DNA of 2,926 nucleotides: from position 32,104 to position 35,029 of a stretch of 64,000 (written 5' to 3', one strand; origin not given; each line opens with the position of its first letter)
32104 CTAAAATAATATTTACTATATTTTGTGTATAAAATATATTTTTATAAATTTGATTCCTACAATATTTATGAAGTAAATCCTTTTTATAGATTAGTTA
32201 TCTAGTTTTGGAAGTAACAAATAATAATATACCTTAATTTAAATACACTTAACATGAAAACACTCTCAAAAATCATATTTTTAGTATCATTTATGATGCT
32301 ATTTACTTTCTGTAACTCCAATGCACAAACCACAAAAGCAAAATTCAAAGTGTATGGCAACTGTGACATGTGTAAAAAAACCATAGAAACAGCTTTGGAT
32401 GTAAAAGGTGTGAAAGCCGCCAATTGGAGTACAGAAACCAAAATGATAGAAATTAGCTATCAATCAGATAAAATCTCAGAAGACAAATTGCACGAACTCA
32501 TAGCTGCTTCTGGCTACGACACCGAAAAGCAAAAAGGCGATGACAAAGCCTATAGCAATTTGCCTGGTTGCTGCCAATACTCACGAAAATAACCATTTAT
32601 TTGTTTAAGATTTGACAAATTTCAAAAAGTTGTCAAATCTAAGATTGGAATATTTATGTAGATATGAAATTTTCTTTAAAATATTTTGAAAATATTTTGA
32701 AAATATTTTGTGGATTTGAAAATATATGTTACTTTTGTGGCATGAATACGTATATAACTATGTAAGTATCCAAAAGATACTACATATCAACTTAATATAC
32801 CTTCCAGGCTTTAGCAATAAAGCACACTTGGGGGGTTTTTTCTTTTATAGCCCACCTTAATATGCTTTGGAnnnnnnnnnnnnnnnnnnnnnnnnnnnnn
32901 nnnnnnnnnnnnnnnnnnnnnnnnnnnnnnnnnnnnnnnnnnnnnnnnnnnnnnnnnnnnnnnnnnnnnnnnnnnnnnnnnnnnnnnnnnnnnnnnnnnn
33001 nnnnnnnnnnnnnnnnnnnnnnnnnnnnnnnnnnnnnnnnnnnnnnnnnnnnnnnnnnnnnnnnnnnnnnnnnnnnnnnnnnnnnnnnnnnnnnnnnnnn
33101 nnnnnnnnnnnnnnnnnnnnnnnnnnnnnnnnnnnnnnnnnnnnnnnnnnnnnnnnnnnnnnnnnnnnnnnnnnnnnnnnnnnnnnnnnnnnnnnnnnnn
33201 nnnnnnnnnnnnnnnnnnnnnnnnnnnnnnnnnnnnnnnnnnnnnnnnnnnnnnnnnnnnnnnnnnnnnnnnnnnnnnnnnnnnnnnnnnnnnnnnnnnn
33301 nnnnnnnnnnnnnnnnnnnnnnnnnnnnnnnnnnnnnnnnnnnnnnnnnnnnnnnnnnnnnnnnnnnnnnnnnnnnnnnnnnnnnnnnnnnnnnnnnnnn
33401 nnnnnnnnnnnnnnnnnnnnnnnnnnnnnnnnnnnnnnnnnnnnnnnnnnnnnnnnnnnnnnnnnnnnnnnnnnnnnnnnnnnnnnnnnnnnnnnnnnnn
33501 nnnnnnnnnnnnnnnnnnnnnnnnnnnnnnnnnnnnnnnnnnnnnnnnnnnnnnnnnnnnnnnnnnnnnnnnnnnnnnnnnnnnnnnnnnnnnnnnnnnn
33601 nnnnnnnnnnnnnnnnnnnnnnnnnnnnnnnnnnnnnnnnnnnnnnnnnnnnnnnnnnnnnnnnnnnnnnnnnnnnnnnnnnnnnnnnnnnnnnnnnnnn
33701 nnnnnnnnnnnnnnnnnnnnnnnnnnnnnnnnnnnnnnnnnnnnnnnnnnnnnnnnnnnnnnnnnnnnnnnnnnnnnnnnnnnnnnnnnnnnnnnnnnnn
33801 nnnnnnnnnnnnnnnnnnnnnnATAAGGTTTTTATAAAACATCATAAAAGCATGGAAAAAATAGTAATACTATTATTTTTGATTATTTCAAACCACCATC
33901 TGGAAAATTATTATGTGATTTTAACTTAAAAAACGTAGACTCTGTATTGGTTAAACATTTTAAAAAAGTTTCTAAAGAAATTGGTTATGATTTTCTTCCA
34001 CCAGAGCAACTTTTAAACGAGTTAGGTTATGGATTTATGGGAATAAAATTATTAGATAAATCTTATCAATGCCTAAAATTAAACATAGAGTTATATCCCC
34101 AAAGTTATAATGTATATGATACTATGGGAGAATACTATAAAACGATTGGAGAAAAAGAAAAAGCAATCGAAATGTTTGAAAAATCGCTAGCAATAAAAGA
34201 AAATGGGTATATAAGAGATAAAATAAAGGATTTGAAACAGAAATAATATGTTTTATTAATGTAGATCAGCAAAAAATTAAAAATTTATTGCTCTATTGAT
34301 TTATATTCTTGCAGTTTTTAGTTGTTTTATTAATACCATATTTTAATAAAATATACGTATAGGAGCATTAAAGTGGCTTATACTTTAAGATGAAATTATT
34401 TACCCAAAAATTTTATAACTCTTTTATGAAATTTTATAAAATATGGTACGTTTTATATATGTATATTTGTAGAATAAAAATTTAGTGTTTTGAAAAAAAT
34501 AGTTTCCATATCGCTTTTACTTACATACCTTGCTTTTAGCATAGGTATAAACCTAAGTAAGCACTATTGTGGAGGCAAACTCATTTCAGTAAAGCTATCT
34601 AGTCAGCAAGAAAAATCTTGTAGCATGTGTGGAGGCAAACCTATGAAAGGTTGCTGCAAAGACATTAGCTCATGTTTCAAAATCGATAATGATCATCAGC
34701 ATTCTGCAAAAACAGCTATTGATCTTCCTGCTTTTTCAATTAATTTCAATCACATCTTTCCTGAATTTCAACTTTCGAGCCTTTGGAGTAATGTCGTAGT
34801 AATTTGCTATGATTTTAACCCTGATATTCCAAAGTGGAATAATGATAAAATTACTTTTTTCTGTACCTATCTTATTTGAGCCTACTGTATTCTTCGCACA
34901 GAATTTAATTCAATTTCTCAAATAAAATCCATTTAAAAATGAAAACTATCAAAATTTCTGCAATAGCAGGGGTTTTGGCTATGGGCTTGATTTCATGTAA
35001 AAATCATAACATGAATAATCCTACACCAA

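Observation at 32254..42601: Putative periplasmic metal (copper-like) handling/uptake cluster built from poorly characterised parts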

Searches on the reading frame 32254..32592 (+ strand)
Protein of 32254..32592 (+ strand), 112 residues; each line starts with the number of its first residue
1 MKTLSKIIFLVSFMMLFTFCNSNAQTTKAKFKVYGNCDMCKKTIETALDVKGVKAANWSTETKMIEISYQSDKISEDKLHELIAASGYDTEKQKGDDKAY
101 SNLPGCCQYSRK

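Call 3: search_protein_families(library=pfam, proteins=[window:32254-32592:+], max_evalue=0.01)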
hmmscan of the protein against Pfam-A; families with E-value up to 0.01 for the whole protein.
window:32254-32592:+ (112 aa): 2 families
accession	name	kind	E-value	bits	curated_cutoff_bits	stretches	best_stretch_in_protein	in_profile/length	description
PF00403.32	HMA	-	2.5e-06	28.2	24.8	1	37-89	9-62/62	Heavy-metal-associated domain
PF15643.12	Tox-PL-2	-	0.0085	16.7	25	0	29-88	11-70/103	Papain fold toxin 2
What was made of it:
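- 32254..32592 (+): HMA_GCC paralogue A. A secreted 112-aa HMA-domain protein with GNCDMC (from 32356) and C-terminal LPGCCQY (GCC from 32566). Pfam HMA scores 28.2 bits against a gathering score of 24.8 (call 3).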

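Call 4: search_protein_families(library=ncbifam, proteins=[window:32254-32592:+], max_evalue=0.01)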
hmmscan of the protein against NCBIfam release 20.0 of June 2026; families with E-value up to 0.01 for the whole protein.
window:32254-32592:+ (112 aa): 9 families
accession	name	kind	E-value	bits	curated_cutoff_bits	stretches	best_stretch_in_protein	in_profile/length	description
NF033795.1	chaper_CopZ_Bs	exception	8.6e-10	38.7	91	1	33-90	6-65/66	copper chaperone CopZ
NF033556.1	MerTP_fusion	equivalog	5.9e-07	29.3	180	1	21-89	114-184/186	mercuric transport protein MerTP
NF033794.2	chaper_CopZ_Eh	exception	1.7e-05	24.8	95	1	28-91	1-66/68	copper chaperone CopZ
NF041115.1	UxxU_metal_bind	equivalog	2e-05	24.6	95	1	25-87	2-66/74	metal-binding (seleno)protein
TIGR00003.1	TIGR00003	subfamily_domain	2.2e-05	24.6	62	1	29-90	2-65/66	copper ion binding protein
TIGR02052.1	MerP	equivalog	7.9e-05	23.1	92.55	1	10-89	7-87/92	mercury resistance system periplasmic binding protein MerP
NF010311.1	PRK13748.1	subfamily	0.00015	20.8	600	1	35-98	7-71/560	mercury(II) reductase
NF047957.1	CopZ_AFE_1862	equivalog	0.0019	18.6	85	1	33-90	5-61/62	CopZ family metallochaperone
NF045683.1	MerT_CopZ_Se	exception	0.006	16.1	375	1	19-89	155-226/235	MerT/CopZ fusion-like heavy metal transport selenoprotein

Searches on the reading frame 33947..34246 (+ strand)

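Call 3: search_protein_families(library=pfam, proteins=[window:33947-34246:+], max_evalue=0.01)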
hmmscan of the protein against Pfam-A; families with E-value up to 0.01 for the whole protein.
window:33947-34246:+ (99 aa): 4 families
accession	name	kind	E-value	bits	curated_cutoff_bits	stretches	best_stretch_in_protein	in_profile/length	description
PF13181.12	TPR_8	-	4e-05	23.9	25.7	1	55-86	2-33/34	Tetratricopeptide repeat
PF13424.12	TPR_12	-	4.4e-05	24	30.1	1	33-85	23-76/77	Tetratricopeptide repeat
PF00515.34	TPR_1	-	0.00029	21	27.8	0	60-86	7-33/34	Tetratricopeptide repeat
PF07719.23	TPR_2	-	0.0012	19.3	27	1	56-85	3-32/34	Tetratricopeptide repeat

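Call 4: search_protein_families(library=ncbifam, proteins=[window:33947-34246:+], max_evalue=0.01)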
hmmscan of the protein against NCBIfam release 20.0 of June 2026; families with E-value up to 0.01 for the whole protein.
window:33947-34246:+ (99 aa): 3 families
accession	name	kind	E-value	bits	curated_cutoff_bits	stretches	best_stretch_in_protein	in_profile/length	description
TIGR02521.1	type_IV_pilW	equivalog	3e-07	30.2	154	1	25-87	36-98/234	type IV pilus biogenesis/stability protein PilW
NF040959.1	MamA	equivalog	0.00052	19.5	200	1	29-85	114-170/204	magnetosome protein MamA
TIGR02917.1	PEP_TPR_lipo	equivalog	0.0046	14.9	312.2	1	47-85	830-868/899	XrtA/PEP-CTERM system TPR-repeat protein PrsT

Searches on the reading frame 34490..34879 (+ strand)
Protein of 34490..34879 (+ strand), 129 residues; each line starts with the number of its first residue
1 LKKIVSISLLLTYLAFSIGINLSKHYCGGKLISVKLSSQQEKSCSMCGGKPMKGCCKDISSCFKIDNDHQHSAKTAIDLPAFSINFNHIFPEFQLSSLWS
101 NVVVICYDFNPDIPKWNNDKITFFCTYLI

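Call 3: search_protein_families(library=pfam, proteins=[window:34490-34879:+], max_evalue=0.01)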
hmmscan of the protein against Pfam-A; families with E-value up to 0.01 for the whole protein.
window:34490-34879:+ (129 aa): 0 families

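Call 4: search_protein_families(library=ncbifam, proteins=[window:34490-34879:+], max_evalue=0.01)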
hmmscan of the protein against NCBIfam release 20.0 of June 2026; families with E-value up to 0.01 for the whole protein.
window:34490-34879:+ (129 aa): 1 family
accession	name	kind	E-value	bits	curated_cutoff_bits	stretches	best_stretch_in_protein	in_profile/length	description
NF047658.1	HYC_CC_PP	subfamily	2.4e-10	41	28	1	2-114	1-121/131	HYC_CC_PP family protein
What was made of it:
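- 34490..34879 (+): HYC_CC_PP / DUF8199 protein (129 aa). It has an N-terminal hydrophobic helix followed by HYC, CxxC and CC motifs. NCBIfam NF047658 scores 41 bits against a cut-off of 28 (call 4).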

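Call 34: find_homologous_proteins(query=A3, max_evalue=0.001)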
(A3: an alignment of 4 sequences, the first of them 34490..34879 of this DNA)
Query A3 (4 sequences) (129 aa, profile of the alignment): 680 proteins with E <= 0.001 among 4339 candidates; the best 120 are listed.
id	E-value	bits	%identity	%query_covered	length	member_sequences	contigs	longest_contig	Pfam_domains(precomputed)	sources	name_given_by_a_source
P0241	5.4e-55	203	68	100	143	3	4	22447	PF26622.1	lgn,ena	-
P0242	1.6e-54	202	100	100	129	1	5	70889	PF26622.1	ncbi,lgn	-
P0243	3.3e-47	178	32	68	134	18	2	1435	PF26622.1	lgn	-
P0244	2.6e-37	146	27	78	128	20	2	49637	PF26622.1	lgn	-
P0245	2.5e-36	143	29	68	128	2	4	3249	PF26622.1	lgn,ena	-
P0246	7.3e-36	141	47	71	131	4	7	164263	PF26622.1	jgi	jgi:hypothetical protein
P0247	1.5e-35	140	44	28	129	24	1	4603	PF26622.1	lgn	-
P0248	1.4e-33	134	29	67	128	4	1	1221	PF26622.1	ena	-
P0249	7.5e-33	132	44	72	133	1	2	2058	PF26622.1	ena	-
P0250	1.1e-32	131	40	69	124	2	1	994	PF26622.1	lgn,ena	-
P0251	3.4e-32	129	39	64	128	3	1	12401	PF26622.1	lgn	-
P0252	1.7e-30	124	40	74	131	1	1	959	PF26622.1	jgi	jgi:hypothetical protein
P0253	1.2e-29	121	39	75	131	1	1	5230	PF26622.1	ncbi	-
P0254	1.5e-29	121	42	53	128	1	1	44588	PF26622.1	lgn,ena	-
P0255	1.8e-29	121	40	57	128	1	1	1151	PF26622.1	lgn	-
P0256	1.1e-28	118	29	96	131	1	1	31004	PF26622.1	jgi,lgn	jgi:hypothetical protein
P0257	3.9e-28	116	40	72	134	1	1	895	PF26622.1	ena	-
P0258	7.6e-28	115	28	96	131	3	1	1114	PF26622.1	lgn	-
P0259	9.0e-28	115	40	57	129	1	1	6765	PF26622.1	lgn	-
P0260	1.0e-27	115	40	72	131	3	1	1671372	PF26622.1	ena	-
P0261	1.8e-27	114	35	57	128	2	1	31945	PF26622.1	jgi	-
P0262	2.4e-27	114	33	89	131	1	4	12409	PF26622.1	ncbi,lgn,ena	-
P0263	6.5e-27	112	29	89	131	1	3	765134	PF26622.1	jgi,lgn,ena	-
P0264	8.5e-27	112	39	68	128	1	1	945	PF26622.1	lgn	-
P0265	2.2e-26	111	35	97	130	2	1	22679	PF26622.1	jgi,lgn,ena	-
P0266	3.2e-26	110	31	91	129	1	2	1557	PF26622.1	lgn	-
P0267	4.0e-26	110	34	91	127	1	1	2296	PF26622.1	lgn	-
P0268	1.4e-25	108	32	67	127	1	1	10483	PF26622.1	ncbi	-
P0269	3.8e-25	107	43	61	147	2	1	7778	PF26622.1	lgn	-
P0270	4.3e-25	106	35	71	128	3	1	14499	PF26622.1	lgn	-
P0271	4.9e-25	106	58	45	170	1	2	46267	PF26622.1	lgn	-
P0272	6.0e-25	106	40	63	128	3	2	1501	PF26622.1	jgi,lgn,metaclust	metaclust:\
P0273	6.1e-25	106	37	71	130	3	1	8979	PF26622.1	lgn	-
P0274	7.6e-25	106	36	86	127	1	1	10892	PF26622.1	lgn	-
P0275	7.9e-25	106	38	62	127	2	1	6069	PF26622.1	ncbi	-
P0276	8.0e-25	106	32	86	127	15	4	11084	PF26622.1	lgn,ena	-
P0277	1.1e-24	105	38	64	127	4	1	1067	PF26622.1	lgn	-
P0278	1.2e-24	105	41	65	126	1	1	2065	PF26622.1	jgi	-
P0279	1.7e-24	105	34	72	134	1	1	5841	PF26622.1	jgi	jgi:hypothetical protein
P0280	1.8e-24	104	39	78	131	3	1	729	PF26622.1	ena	-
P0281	2.4e-24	104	35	91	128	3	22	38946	PF26622.1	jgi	jgi:hypothetical protein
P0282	2.8e-24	104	37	64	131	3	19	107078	PF26622.1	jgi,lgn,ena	-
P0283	3.3e-24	104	48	53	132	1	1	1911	PF26622.1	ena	-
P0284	3.7e-24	103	37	70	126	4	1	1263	PF26622.1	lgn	-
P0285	5.1e-24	103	35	64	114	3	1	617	PF26622.1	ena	-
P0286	5.2e-24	103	33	86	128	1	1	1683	PF26622.1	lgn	-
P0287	5.2e-24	103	55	33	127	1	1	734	PF26622.1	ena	-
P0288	5.3e-24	103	38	67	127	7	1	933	PF26622.1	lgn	-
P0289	5.9e-24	103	38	61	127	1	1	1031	PF26622.1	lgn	-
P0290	6.5e-24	103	42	56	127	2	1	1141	PF26622.1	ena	-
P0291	6.6e-24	103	32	94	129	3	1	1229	PF26622.1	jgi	jgi:hypothetical protein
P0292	7.4e-24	102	38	53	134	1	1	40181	PF26622.1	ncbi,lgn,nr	ncbi:MAG: hypothetical protein JWO58_2955 [Chitinophagaceae bacterium]|nr:hypothetical protein [Chit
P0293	7.8e-24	102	37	91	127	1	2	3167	PF26622.1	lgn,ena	-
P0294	8.5e-24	102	39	88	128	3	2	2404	PF26622.1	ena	-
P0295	8.7e-24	102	43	64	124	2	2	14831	PF26622.1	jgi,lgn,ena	jgi:hypothetical protein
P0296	8.9e-24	102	34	71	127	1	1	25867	PF26622.1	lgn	-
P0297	1.1e-23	102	37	63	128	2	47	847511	PF26622.1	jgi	jgi:hypothetical protein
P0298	1.2e-23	102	38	63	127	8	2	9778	PF26622.1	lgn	-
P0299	1.5e-23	101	45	54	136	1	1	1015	PF26622.1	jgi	-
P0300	2.2e-23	101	47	54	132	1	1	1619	PF26622.1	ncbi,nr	ncbi:MAG: hypothetical protein K2Q22_01170 [Cytophagales bacterium]|nr:hypothetical protein [Cytopha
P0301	2.6e-23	101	41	58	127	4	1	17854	PF26622.1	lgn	-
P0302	2.7e-23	101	35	65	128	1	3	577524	PF26622.1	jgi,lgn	-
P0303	2.9e-23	101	47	45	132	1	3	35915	PF26622.1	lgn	-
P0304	3.7e-23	100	43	63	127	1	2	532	PF26622.1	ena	-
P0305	3.9e-23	100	34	57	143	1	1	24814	PF26622.1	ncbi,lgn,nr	ncbi:MAG: hypothetical protein JWM14_3245 [Chitinophagaceae bacterium]|nr:hypothetical protein [Chit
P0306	4.3e-23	100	32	86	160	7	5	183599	PF26622.1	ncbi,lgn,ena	-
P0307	5.4e-23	100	36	65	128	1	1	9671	PF26622.1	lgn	-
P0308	6.2e-23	99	37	79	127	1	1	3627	PF26622.1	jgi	jgi:hypothetical protein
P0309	6.4e-23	99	35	72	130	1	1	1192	PF26622.1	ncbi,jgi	jgi:hypothetical protein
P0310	6.5e-23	99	38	65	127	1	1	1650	PF26622.1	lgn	-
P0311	6.6e-23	99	35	76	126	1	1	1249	PF26622.1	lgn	-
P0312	7.8e-23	99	47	59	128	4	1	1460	PF26622.1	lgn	-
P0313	8.4e-23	99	27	78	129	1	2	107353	PF26622.1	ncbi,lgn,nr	ncbi:MAG: hypothetical protein JSU07_01270 [Bacteroidetes bacterium]|nr:hypothetical protein [Bacter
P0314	9.0e-23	99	37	71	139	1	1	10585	PF26622.1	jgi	jgi:hypothetical protein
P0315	1.1e-22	99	40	60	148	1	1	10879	PF26622.1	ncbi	-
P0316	1.1e-22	99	44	56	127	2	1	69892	PF26622.1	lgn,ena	-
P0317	1.2e-22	98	46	54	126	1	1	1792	PF26622.1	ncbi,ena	-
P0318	1.4e-22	98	39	67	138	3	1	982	PF26622.1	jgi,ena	-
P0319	1.5e-22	98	37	62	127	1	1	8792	PF26622.1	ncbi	-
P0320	1.7e-22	98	37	32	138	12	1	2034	PF26622.1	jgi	jgi:hypothetical protein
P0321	1.7e-22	98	39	65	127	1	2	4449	PF26622.1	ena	-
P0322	1.8e-22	98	36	67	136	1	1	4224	PF26622.1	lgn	-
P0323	1.9e-22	98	36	73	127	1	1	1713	PF26622.1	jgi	jgi:hypothetical protein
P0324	1.9e-22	98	47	26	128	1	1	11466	PF26622.1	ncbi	-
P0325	2.2e-22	98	32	81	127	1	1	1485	PF26622.1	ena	-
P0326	2.3e-22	98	46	54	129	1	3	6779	PF26622.1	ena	-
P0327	2.5e-22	97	48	54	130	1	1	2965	PF26622.1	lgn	-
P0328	2.9e-22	97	34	67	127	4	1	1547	PF26622.1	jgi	jgi:hypothetical protein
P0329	3.0e-22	97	33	85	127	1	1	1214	PF26622.1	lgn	-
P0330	3.1e-22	97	34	64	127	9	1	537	PF26622.1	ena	-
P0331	3.1e-22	97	39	54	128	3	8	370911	PF26622.1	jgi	jgi:hypothetical protein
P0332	3.1e-22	97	36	65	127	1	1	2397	PF26622.1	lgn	-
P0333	3.3e-22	97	48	37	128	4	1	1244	PF26622.1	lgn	-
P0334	3.4e-22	97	40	80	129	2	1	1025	PF26622.1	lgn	-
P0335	5.3e-22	96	44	26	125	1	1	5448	PF26622.1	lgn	-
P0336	5.4e-22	96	42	53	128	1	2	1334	PF26622.1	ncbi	-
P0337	6.9e-22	96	37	63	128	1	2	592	PF26622.1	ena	-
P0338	7.3e-22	96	40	63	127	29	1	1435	PF26622.1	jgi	jgi:hypothetical protein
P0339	8.1e-22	96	30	79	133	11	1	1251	PF26622.1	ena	-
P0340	9.3e-22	96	35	88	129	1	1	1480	PF26622.1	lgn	-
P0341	9.5e-22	96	35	67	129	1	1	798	PF26622.1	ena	-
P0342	9.7e-22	96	36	57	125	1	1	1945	PF26622.1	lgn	-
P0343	9.8e-22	96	36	63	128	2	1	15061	PF26622.1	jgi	jgi:hypothetical protein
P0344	1.0e-21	96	40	67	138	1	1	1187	PF26622.1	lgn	-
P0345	1.1e-21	95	36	65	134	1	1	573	PF26622.1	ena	-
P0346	1.1e-21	95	44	53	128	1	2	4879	PF26622.1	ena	-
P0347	1.3e-21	95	35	63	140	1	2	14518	PF26622.1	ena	-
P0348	1.4e-21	95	41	65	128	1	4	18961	PF26622.1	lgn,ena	-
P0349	1.4e-21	95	48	22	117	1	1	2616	PF26622.1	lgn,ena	-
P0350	1.6e-21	95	45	71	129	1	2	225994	PF26622.1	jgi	jgi:hypothetical protein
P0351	1.6e-21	95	39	32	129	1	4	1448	PF26622.1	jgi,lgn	jgi:hypothetical protein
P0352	1.8e-21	95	29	94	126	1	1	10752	PF26622.1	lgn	-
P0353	1.9e-21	95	43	76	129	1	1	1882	PF26622.1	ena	-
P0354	2.3e-21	94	40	67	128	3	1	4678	PF26622.1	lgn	-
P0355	2.3e-21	94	33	91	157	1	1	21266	PF26622.1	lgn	-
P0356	2.3e-21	94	33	61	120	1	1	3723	PF26622.1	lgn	-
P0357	2.5e-21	94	27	88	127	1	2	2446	PF26622.1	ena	-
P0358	3.0e-21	94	35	86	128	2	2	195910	PF26622.1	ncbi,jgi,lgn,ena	-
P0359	3.2e-21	94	44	53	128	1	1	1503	PF26622.1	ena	-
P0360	3.5e-21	94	41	49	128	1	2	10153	PF26622.1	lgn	-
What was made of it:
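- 34490..34879 (+): The identical protein P0242 carries PF26622 (call 34).
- HYC_CC_PP membership is supported by calls 4 and 34.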

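Call 46: predict_structure(alignment_id=A5)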
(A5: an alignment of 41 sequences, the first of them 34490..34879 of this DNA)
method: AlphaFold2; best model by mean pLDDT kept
length: 129 residues; sequences in the alignment: 41
mean_pLDDT: 60.2   pTM: 0.40
mean pLDDT of the five models: 60.2, 59.4, 58.6, 57.7, 55.5
residues with pLDDT >= 90: 3; 70-90: 44; 50-70: 22; < 50: 60
segments of 3 or more residues with pLDDT < 50: 70-129
pLDDT, mean of each block of 10 residues (from residue 1): 88 83 83 77 66 76 67 40 46 42 35 39 39
secondary structure, 60 per line:
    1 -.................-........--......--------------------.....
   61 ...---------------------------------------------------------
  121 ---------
elements in order: H2-18 E20-27 E30-35 E56-63
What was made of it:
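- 34490..34879 (+): The AF2 model has pLDDT 60: helix 2-18, three strands, and a C-terminal half without confident structure (call 46).
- The HYC_CC_PP model is of low confidence (call 46).
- Tried and rejected: Mean pLDDT was only 60 and the C-terminal half was below 50 (call 46).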
